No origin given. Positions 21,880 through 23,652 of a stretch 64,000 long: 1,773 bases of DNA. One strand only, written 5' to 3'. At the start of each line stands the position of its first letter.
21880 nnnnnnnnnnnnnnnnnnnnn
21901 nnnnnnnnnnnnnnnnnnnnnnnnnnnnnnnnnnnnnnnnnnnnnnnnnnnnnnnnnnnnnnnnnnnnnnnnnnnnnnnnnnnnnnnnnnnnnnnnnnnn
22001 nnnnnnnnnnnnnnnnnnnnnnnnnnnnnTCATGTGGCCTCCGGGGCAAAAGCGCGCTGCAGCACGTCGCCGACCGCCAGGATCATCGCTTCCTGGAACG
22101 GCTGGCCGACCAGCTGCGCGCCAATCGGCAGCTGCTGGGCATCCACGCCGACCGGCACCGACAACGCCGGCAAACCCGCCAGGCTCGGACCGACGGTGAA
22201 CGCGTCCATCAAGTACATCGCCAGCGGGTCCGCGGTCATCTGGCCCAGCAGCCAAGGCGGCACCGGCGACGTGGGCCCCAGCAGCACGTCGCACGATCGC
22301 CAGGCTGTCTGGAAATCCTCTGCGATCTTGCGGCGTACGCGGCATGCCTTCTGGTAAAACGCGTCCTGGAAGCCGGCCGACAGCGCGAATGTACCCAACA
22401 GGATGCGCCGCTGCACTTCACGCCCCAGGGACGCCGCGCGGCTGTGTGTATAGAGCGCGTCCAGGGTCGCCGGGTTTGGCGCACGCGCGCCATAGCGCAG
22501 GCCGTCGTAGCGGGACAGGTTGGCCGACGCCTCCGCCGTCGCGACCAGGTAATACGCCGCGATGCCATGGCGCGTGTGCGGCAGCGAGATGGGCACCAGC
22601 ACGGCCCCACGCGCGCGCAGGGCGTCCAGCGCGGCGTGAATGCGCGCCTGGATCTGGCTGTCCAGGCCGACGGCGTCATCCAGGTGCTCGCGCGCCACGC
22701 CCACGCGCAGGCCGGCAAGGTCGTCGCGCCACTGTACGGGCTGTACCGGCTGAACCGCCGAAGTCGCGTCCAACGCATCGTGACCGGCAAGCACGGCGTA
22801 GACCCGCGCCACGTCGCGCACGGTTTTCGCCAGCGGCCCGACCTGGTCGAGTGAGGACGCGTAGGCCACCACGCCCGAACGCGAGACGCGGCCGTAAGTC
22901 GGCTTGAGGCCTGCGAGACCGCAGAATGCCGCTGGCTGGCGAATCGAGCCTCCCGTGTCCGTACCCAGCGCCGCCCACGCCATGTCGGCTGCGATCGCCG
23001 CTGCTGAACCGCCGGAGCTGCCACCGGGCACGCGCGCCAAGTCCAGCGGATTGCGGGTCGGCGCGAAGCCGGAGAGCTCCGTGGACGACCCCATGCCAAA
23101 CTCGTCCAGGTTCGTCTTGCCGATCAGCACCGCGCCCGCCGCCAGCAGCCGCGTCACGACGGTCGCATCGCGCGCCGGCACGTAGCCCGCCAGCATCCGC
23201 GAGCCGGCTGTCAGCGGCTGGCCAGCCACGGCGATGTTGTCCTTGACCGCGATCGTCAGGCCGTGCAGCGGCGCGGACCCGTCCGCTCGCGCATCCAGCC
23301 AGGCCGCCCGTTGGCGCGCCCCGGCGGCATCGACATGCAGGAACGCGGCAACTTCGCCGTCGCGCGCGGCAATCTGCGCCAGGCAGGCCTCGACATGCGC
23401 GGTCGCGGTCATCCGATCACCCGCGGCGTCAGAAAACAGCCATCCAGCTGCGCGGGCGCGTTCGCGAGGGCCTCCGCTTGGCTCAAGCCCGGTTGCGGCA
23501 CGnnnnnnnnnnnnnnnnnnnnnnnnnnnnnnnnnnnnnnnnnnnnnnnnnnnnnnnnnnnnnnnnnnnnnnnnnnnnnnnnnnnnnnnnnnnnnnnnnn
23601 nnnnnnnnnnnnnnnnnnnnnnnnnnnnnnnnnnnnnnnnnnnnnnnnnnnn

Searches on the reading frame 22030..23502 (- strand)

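Call 80: search_protein_families(library=pfam, proteins=[window:22030-23502:-], max_evalue=0.00001)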
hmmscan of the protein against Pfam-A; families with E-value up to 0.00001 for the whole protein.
window:22030-23502:- (490 aa): 1 family
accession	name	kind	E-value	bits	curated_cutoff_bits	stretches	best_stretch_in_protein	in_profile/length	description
PF01425.27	Amidase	-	8.6e-144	480.3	27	1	37-475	3-445/445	Amidase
